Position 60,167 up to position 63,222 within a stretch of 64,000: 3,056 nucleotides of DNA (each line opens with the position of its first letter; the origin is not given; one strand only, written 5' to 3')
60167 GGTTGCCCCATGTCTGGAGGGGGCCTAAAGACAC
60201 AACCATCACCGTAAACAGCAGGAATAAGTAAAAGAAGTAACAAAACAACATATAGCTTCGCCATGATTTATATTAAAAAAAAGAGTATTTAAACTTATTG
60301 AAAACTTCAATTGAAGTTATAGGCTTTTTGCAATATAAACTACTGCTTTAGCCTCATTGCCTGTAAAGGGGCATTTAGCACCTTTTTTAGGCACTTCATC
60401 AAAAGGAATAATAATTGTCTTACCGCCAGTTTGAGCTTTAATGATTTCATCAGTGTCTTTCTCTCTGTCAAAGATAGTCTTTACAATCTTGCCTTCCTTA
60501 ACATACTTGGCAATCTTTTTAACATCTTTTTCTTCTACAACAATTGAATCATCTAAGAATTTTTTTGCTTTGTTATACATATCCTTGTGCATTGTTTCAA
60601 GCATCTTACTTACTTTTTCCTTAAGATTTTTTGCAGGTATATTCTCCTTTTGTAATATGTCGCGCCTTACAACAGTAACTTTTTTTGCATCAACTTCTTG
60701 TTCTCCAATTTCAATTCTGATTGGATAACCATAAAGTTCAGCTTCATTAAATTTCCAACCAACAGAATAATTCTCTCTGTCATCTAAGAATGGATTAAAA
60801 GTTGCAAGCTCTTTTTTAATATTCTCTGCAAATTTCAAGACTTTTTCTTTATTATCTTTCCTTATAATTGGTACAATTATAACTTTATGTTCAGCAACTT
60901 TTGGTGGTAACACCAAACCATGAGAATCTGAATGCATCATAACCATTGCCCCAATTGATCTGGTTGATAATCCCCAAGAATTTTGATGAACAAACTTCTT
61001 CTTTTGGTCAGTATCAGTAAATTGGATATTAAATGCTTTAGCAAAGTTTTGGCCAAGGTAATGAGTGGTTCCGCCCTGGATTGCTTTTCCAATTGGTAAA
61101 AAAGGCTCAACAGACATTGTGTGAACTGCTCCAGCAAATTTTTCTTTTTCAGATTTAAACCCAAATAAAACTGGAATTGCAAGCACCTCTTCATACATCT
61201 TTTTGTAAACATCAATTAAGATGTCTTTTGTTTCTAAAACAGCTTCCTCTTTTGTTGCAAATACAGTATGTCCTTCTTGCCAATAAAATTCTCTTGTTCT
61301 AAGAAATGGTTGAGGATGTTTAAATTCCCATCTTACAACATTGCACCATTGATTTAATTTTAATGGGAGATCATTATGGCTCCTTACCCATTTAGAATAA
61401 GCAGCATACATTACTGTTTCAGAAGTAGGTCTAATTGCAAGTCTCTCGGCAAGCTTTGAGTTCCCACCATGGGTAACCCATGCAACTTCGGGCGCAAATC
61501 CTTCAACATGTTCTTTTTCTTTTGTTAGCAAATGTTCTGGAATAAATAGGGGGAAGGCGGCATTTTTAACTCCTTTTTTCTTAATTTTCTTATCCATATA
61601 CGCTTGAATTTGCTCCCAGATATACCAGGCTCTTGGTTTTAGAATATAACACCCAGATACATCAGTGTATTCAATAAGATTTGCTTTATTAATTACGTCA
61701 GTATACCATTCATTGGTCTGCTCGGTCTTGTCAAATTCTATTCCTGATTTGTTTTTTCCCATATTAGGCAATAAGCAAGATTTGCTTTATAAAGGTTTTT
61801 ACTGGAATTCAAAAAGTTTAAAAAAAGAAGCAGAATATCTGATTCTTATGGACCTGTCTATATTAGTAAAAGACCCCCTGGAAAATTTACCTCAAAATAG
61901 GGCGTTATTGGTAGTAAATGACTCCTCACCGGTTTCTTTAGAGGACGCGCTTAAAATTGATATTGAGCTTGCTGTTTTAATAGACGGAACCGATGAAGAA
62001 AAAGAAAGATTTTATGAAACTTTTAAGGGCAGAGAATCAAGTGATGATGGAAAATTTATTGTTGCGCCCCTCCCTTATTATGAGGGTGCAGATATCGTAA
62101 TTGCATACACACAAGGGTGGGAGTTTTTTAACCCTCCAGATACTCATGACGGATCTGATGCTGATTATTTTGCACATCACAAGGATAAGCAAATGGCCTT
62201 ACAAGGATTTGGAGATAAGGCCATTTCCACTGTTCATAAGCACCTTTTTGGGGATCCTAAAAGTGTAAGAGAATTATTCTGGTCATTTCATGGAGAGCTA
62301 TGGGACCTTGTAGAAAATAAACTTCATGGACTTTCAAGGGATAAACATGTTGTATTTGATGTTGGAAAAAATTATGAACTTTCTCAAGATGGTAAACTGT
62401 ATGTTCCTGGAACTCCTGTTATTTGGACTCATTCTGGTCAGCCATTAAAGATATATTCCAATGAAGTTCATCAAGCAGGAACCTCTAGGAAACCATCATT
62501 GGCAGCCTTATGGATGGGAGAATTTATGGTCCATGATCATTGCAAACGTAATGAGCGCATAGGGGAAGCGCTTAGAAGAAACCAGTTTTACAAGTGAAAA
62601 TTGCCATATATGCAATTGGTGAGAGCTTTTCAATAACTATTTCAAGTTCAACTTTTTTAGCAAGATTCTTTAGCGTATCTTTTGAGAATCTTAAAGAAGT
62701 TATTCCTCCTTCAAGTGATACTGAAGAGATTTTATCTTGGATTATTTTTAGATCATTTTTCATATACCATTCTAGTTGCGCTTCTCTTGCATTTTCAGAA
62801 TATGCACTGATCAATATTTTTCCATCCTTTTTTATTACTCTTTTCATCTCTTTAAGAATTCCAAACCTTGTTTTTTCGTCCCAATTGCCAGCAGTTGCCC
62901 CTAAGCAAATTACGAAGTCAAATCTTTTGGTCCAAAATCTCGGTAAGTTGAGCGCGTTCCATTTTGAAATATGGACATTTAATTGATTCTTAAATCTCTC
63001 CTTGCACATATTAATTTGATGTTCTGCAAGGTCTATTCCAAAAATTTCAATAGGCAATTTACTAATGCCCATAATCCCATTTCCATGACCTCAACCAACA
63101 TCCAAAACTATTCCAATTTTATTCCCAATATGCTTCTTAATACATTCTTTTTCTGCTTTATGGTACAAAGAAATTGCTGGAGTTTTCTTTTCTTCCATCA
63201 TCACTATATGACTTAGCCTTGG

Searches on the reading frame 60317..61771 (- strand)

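Call 36: search_protein_families(library=ncbifam, proteins=[window:60317-61771:-], max_evalue=0.01)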
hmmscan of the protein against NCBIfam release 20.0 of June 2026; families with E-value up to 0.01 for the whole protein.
window:60317-61771:- (484 aa): 8 families
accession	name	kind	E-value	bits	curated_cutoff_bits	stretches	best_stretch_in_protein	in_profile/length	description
TIGR00408.1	proS_fam_I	equivalog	2.2e-168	561.1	437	1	14-483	3-474/475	proline--tRNA ligase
NF006625.0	PRK09194.1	equivalog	1.6e-33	116.5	558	2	225-387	397-558/559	proline--tRNA ligase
TIGR00409.1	proS_fam_II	equivalog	1.6e-32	113.2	306.7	2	225-389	403-567/568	proline--tRNA ligase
NF008979.1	PRK12325.1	exception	6e-31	107.8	550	2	228-387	277-436/437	proline--tRNA ligase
TIGR00418.1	thrS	equivalog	2.2e-15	56.6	383.65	2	228-389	408-563/565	threonine--tRNA ligase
NF003068.0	PRK03991.1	equivalog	4.7e-14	51.7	484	1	241-396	439-597/613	threonine--tRNA ligase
NF003211.1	PRK04173.1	equivalog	1.1e-11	44.3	312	1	105-386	157-453/454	glycine--tRNA ligase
TIGR00389.1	glyS_dimeric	equivalog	1.6e-06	27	243.3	1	286-390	463-564/565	glycine--tRNA ligase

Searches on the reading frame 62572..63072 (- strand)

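Call 36: search_protein_families(library=ncbifam, proteins=[window:62572-63072:-], max_evalue=0.01)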
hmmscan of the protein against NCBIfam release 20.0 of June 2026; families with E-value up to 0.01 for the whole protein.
window:62572-63072:- (166 aa): 13 families
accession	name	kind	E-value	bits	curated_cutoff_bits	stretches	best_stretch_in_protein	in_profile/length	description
NF001243.0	PRK00216.1-4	equivalog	2.1e-07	30.5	235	1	9-89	74-152/237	demethylmenaquinone methyltransferase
TIGR01934.1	MenG_MenH_UbiE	subfamily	5e-07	29.2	158.35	1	7-113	62-169/223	ubiquinone/menaquinone biosynthesis methyltransferase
NF001244.0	PRK00216.1-5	equivalog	2.1e-06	27.2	216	1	9-157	75-229/236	bifunctional demethylmenaquinone methyltransferase/2-methoxy-6-polyprenyl-1,4-benzoquinol methylase UbiE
TIGR02752.1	MenG_heptapren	equivalog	3.9e-06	26.6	419.85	1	9-88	72-149/231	demethylmenaquinone methyltransferase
NF045825.1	FAmtase_mtf2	equivalog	2.7e-05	23.5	400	1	7-114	82-185/248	fatty-acid O-methyltransferase Mtf2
NF045823.1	PthPhpthDimycoMt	equivalog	7.2e-05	22.1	300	1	9-117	92-196/256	phthiotriol/phenolphthiotriol dimycocerosates methyltransferase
NF001240.0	PRK00216.1-1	equivalog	0.00013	21.1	378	1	12-109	93-189/251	bifunctional demethylmenaquinone methyltransferase/2-methoxy-6-polyprenyl-1,4-benzoquinol methylase UbiE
NF043040.1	corrin_prot_MT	hypoth_equivalog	0.00027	20.5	180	1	9-89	65-148/216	corrinoid protein-associated methyltransferase CpaM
NF045882.1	PLipidMtase_Leg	equivalog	0.00036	20.4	390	1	8-113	64-166/207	phospholipid N-methyltransferase PmtA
NF038261.1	rhodoquin_RquA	equivalog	0.00039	20.2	175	1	13-106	80-171/218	rhodoquinone biosynthesis methyltransferase RquA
NF045667.1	MTase_DVU1556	equivalog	0.0009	18.7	155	1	8-98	46-129/213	DVU_1556 family methyltransferase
NF041820.1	daptide_MTase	equivalog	0.0028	17.2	175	1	9-98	60-152/243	daptide-type RiPP biosynthesis methyltransferase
NF001241.0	PRK00216.1-2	equivalog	0.0056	16.3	327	1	22-111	85-170/231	demethylmenaquinone methyltransferase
